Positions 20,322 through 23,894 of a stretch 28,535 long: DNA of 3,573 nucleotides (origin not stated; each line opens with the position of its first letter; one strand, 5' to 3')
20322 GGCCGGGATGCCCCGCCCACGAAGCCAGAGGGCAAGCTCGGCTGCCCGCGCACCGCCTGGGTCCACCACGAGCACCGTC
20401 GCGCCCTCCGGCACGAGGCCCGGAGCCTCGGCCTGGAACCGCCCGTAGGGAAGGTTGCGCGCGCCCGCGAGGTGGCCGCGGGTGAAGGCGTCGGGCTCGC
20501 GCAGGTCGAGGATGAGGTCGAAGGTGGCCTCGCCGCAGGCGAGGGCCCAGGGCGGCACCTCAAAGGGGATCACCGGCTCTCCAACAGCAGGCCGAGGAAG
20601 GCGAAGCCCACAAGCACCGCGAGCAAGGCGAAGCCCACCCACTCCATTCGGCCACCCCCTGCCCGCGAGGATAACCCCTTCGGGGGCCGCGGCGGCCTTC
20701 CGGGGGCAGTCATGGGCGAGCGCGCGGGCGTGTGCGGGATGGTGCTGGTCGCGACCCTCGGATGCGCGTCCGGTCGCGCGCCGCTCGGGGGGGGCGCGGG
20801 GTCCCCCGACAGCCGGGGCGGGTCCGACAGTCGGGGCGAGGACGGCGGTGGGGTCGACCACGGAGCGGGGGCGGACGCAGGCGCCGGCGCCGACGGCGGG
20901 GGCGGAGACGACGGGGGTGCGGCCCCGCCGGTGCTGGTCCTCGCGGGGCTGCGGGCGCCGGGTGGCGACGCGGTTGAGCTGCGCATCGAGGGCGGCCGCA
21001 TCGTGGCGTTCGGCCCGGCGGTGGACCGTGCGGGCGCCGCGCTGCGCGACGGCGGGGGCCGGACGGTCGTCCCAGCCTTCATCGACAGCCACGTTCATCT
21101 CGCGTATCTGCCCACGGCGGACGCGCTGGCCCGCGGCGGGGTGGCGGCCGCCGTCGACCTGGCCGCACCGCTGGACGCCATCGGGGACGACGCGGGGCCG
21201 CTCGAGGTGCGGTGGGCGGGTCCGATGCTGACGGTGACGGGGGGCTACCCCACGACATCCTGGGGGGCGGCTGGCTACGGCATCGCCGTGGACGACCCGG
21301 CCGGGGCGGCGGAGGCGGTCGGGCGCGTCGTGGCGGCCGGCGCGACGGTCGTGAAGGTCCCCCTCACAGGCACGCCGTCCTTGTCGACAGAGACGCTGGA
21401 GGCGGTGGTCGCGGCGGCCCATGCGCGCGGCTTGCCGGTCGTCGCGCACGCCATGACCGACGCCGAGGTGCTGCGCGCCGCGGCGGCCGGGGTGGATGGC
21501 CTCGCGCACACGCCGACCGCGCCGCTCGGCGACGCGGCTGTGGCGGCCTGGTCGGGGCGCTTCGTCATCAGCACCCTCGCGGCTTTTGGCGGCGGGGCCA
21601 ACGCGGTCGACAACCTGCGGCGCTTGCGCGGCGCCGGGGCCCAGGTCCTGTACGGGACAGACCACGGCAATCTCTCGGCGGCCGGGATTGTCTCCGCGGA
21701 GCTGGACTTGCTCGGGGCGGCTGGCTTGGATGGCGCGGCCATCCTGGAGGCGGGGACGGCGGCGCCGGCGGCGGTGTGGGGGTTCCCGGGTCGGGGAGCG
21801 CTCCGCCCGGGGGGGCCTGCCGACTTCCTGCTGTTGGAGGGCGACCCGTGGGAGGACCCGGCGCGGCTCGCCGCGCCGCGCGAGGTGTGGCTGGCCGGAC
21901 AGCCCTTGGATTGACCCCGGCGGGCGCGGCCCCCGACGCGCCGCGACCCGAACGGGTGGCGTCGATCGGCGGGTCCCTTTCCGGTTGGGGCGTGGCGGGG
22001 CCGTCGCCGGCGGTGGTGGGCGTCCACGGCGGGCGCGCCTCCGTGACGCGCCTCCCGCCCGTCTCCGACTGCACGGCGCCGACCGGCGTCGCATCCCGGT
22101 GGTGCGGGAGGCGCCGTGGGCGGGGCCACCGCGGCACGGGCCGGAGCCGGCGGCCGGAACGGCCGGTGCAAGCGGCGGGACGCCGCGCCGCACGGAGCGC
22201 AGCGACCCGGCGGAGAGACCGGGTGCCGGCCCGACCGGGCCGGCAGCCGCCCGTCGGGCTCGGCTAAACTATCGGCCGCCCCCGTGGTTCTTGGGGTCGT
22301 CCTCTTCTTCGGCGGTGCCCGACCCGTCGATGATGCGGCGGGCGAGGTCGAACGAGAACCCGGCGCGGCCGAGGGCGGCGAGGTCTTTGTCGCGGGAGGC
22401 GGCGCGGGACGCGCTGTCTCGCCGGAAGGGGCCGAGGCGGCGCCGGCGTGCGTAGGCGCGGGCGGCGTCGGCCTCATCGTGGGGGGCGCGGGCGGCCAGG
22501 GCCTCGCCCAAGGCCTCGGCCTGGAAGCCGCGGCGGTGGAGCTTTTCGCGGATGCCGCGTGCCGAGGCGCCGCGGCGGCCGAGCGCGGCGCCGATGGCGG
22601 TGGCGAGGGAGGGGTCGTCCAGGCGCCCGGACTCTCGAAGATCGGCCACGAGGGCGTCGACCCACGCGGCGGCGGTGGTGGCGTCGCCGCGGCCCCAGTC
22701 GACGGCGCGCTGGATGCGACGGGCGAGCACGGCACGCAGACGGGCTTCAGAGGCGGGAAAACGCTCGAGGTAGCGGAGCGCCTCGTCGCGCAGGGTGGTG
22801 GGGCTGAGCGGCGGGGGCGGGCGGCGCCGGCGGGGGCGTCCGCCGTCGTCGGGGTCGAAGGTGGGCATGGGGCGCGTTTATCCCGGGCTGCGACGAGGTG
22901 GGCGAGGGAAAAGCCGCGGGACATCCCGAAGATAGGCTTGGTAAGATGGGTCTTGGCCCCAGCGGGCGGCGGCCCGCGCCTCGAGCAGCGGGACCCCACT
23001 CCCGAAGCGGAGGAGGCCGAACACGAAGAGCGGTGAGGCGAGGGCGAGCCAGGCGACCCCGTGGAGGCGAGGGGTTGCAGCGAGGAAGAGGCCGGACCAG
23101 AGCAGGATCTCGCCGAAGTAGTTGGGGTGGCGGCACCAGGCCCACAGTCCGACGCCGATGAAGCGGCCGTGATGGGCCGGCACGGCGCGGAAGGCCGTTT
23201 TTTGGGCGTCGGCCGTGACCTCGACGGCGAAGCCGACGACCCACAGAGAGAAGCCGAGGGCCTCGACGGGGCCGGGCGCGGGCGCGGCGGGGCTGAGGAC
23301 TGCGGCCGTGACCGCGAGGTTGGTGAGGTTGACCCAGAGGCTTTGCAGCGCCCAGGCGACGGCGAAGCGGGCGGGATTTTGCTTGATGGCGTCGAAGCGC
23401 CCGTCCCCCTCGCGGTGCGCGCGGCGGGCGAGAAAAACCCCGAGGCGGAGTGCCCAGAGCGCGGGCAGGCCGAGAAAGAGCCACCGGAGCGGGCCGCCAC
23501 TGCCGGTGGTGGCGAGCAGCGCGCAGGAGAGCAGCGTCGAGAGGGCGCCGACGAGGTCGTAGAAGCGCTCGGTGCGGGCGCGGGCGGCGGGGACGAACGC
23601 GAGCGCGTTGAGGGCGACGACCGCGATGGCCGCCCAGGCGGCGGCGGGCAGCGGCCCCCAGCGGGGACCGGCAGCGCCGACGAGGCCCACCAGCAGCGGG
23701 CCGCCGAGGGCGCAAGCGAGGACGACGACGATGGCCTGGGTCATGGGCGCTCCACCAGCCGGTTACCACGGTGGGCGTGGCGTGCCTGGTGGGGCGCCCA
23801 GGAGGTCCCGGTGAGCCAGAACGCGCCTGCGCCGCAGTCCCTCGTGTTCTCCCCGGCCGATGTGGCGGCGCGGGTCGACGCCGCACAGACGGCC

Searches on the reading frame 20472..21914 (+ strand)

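Call 14: search_protein_families(library=pfam, proteins=[window:20472-21914:+])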
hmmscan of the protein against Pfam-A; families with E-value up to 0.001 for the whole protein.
window:20472-21914:+ (480 aa): 2 families
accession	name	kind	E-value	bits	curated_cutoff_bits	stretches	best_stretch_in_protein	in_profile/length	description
PF07969.17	Amidohydro_3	-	2.4e-16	60.7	29.7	2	295-478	253-470/472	Amidohydrolase family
PF01979.26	Amidohydro_1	-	3.2e-12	46.8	25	1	198-470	1-327/345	Amidohydrolase family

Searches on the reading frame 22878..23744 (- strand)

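Call 14: search_protein_families(library=pfam, proteins=[window:22878-23744:-])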
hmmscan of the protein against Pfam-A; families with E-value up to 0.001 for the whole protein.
window:22878-23744:- (288 aa): 3 families
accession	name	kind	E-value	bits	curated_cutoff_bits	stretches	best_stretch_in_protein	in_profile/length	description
PF06966.17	DUF1295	-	3.1e-51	174.6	20.4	1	50-273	2-233/235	Protein of unknown function (DUF1295)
PF02544.21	Steroid_dh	-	0.00014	22.3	22.6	1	162-232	43-112/150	3-oxo-5-alpha-steroid 4-dehydrogenase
PF04140.19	ICMT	-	0.00044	21.1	24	0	192-225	32-66/95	Isoprenylcysteine carboxyl methyltransferase (ICMT) family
